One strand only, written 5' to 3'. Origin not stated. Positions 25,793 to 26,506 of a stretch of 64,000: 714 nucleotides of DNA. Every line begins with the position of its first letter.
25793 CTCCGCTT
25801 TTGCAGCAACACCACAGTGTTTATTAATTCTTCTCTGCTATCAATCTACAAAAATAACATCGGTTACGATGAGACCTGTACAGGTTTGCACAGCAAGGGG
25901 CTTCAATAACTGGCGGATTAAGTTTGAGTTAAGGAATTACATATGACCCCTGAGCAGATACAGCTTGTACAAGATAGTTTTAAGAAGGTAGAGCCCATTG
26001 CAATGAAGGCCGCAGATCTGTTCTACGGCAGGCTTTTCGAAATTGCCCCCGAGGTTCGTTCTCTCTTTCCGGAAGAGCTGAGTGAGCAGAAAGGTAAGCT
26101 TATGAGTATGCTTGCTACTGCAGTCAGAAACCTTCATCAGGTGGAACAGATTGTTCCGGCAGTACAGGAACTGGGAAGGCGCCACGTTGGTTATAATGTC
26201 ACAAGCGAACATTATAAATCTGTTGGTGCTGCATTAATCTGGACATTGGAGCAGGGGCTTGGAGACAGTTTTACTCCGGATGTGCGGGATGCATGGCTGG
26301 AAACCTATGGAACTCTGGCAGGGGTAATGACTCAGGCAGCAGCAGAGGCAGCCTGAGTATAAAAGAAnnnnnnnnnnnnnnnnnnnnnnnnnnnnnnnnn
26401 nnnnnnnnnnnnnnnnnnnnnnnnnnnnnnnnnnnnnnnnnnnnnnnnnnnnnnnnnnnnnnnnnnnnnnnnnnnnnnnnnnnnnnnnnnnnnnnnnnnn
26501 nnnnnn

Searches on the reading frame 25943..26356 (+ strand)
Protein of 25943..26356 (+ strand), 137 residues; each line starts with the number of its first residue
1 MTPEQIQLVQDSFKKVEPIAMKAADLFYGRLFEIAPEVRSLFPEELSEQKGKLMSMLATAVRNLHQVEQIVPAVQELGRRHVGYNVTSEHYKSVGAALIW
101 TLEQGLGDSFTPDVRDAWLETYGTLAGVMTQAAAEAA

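Call 15: search_protein_families(library=pfam, proteins=[window:25943-26356:+], max_evalue=0.001)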
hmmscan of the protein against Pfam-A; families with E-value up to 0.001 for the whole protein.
window:25943-26356:+ (137 aa): 1 family
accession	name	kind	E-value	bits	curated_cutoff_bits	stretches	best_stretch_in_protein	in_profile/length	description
PF00042.28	Globin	-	2.7e-15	57.3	22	1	27-129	3-117/117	Globin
